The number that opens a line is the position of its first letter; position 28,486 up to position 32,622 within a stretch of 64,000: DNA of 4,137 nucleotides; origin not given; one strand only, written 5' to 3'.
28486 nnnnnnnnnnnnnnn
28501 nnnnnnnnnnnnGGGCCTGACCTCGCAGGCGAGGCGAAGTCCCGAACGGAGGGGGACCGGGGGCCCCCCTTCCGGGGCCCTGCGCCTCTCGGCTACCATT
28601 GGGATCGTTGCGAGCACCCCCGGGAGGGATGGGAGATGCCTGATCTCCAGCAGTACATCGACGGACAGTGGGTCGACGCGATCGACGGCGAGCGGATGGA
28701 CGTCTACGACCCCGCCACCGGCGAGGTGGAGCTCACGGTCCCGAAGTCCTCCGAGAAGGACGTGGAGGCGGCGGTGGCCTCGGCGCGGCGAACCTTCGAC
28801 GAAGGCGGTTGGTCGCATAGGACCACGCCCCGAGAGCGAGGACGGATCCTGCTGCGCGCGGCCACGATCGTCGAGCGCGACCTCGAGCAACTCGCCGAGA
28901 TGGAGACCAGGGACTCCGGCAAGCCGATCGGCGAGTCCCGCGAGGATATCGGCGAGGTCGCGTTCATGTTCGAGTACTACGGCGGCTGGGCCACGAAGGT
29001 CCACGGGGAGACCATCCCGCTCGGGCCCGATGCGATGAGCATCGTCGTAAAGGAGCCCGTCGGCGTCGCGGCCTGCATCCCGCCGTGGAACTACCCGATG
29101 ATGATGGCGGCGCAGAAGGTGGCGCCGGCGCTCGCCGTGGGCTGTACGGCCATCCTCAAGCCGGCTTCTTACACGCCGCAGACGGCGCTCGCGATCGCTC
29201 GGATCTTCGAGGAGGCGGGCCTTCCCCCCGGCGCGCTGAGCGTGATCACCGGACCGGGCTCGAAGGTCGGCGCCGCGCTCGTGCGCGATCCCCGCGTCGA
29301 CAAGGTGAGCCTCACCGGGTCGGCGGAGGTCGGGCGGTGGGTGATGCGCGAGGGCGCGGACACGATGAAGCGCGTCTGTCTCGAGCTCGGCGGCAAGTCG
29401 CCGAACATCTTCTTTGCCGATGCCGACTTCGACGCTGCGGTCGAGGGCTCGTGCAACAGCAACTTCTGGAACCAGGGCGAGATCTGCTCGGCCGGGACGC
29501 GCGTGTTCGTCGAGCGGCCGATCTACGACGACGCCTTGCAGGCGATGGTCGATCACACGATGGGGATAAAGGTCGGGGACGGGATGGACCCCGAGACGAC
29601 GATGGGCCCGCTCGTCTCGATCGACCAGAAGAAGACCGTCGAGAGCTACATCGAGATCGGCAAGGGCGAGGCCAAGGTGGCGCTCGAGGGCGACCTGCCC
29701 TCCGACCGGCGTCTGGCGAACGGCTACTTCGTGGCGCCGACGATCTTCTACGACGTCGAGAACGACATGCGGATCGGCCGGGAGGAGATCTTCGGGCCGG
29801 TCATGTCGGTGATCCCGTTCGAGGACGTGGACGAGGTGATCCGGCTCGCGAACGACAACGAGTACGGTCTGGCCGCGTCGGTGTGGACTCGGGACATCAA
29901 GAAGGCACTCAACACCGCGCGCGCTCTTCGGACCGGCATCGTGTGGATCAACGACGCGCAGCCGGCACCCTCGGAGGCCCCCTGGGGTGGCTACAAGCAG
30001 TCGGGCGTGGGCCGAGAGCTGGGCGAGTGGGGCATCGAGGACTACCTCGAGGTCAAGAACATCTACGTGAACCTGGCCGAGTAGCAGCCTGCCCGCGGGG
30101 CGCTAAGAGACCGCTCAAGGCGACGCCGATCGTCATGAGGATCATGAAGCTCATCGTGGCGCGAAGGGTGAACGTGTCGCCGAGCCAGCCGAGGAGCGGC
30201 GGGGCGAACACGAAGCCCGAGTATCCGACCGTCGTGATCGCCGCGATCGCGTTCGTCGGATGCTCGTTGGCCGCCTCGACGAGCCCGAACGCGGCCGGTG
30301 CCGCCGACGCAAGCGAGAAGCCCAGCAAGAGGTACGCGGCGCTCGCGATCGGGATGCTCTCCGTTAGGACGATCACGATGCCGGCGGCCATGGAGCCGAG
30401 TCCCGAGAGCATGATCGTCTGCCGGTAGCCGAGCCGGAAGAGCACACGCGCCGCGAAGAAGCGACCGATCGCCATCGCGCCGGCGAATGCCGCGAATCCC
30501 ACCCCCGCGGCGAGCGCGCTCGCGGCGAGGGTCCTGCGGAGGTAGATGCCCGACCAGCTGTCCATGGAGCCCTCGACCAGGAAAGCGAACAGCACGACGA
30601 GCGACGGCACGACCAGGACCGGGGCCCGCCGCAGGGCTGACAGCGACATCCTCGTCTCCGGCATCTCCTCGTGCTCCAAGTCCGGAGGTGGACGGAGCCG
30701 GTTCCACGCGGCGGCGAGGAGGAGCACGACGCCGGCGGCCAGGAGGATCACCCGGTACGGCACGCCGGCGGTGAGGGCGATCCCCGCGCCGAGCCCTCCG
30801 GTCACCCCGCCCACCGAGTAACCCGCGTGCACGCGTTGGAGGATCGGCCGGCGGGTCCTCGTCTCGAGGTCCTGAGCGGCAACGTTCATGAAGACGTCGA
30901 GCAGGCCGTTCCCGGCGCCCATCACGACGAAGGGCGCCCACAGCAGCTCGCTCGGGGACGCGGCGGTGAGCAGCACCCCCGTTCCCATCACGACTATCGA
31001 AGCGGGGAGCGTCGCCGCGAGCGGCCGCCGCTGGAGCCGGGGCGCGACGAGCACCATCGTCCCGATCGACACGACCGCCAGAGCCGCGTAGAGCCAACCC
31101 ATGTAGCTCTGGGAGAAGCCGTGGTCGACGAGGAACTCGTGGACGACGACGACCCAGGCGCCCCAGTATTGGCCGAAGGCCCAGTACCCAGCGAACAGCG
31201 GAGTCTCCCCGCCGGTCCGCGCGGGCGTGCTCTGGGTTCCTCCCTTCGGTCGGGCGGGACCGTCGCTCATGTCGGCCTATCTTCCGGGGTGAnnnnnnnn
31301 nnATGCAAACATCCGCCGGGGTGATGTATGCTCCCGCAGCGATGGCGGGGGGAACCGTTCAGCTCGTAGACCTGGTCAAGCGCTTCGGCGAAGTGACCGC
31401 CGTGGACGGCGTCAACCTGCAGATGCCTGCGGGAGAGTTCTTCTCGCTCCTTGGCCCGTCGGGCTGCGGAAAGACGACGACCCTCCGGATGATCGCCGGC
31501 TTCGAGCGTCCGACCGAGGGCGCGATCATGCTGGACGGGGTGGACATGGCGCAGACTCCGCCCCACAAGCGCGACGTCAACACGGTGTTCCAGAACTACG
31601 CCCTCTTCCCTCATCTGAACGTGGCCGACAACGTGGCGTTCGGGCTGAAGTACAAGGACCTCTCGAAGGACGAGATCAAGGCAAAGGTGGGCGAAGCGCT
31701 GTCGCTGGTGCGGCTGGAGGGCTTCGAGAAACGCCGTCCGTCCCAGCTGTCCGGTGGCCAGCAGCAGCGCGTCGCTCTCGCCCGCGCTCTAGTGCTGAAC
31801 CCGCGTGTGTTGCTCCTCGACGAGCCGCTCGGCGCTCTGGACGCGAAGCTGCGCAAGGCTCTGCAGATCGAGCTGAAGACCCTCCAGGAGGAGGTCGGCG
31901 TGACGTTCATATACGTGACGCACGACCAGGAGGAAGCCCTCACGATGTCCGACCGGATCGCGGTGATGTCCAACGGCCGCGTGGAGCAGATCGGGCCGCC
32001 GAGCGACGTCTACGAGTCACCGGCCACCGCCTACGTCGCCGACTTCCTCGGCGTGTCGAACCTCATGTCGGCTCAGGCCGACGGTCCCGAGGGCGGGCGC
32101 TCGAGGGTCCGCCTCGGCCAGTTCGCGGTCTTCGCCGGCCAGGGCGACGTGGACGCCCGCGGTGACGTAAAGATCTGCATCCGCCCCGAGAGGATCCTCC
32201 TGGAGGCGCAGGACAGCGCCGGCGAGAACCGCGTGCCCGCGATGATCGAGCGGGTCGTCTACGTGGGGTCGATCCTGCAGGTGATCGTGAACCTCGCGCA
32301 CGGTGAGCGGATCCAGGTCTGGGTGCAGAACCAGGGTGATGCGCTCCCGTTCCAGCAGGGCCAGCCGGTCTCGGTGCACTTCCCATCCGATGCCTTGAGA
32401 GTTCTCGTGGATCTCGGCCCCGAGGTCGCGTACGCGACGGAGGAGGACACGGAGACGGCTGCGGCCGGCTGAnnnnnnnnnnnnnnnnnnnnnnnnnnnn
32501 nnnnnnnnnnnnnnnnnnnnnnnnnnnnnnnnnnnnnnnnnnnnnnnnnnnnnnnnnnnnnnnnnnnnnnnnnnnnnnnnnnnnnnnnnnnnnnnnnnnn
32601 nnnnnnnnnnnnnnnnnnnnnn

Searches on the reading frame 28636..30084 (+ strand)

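Call 13: search_protein_families(library=pfam, proteins=[window:28636-30084:+], max_evalue=0.00001)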
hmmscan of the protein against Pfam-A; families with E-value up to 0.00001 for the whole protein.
window:28636-30084:+ (482 aa): 1 family
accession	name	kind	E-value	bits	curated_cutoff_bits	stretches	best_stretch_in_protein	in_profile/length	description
PF00171.27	Aldedh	-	1e-173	578.6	23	1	12-476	1-461/461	Aldehyde dehydrogenase family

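Call 85: search_protein_families(library=ncbifam, proteins=[window:28636-30081:+], max_evalue=0.001)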
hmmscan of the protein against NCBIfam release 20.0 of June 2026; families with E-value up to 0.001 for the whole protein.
window:28636-30081:+ (482 aa): 43 families (the best 25 are shown)
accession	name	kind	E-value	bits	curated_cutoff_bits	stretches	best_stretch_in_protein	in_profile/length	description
TIGR01804.1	BADH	equivalog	1.5e-166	554.5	668.6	1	7-474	1-467/467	betaine-aldehyde dehydrogenase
NF009725.0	PRK13252.1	equivalog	2.3e-155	517.8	593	1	3-481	6-482/488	betaine-aldehyde dehydrogenase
NF045736.1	PaDhStyDRhodo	equivalog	1e-149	499.2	800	1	5-478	4-477/479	phenylacetaldehyde dehydrogenase StyD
NF045735.1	PaDhStyDPseudo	equivalog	5.1e-147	490.4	850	1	6-478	5-481/483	phenylacetaldehyde dehydrogenase StyD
NF010000.0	PRK13473.1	subfamily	3.4e-142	474.4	615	1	5-479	4-473/475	aminobutyraldehyde dehydrogenase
TIGR02299.1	HpaE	equivalog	1.1e-134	449.7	638.35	1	5-480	2-478/488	5-carboxymethyl-2-hydroxymuconate semialdehyde dehydrogenase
TIGR01780.1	SSADH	subfamily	1.3e-129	433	646.35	1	23-474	1-448/448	succinate-semialdehyde dehydrogenase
NF050026.1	AcaldDHExaC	equivalog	9.5e-125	417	900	1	5-480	17-495/503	acetaldehyde dehydrogenase ExaC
NF007352.0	PRK09847.1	equivalog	4e-121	404.9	850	1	6-480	22-493/495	aldehyde dehydrogenase PuuC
NF052305.1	DioxValDhHalo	equivalog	1e-118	397.3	750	1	4-479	5-482/483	2,5-dioxovalerate dehydrogenase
TIGR03216.1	OH_muco_semi_DH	equivalog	3.1e-117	392.2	693.25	1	4-479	1-480/481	2-hydroxymuconic semialdehyde dehydrogenase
NF008415.0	PRK11241.1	equivalog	2.6e-115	385.9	828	1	5-478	12-480/482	NADP-dependent succinate-semialdehyde dehydrogenase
NF042993.1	AlphKGSA_gudD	equivalog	2.9e-115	385.8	770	1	5-478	5-480/481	alpha-ketoglutaric semialdehyde dehydrogenase GucD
TIGR04284.1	aldehy_Rv0768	hypoth_equivalog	3.5e-113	379.1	775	1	5-476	2-476/480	aldehyde dehydrogenase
TIGR03374.1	ABALDH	equivalog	2.7e-111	372.7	909.3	1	6-478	4-471/472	aminobutyraldehyde dehydrogenase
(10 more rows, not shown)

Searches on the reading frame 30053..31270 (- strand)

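Call 13: search_protein_families(library=pfam, proteins=[window:30053-31270:-], max_evalue=0.00001)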
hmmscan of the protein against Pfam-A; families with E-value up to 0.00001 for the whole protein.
window:30053-31270:- (405 aa): 1 family
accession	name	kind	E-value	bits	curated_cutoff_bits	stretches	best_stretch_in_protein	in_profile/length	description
PF07690.21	MFS_1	-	7.1e-30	104.5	33.4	2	32-357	8-347/347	Major Facilitator Superfamily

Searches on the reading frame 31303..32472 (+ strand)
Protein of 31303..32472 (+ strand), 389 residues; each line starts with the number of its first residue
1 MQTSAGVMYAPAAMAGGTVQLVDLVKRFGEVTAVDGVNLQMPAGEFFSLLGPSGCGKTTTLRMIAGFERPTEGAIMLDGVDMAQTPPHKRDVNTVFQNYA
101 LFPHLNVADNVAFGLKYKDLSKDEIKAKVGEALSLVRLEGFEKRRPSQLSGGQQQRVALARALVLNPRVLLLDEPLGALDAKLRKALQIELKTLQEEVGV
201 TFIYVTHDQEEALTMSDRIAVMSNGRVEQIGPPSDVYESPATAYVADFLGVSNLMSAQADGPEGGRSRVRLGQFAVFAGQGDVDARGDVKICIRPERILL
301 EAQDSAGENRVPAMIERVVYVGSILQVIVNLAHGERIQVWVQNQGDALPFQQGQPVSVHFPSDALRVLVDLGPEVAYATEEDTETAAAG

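Call 13: search_protein_families(library=pfam, proteins=[window:31303-32472:+], max_evalue=0.00001)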
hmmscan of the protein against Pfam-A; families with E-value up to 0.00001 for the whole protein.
window:31303-32472:+ (389 aa): 2 families
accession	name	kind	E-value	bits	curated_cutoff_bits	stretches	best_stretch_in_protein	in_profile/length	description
PF00005.33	ABC_tran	-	5.9e-38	131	25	1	35-176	2-136/137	ABC transporter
PF08402.16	TOBE_2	-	1.6e-15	57.4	21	1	291-368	1-76/76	TOBE domain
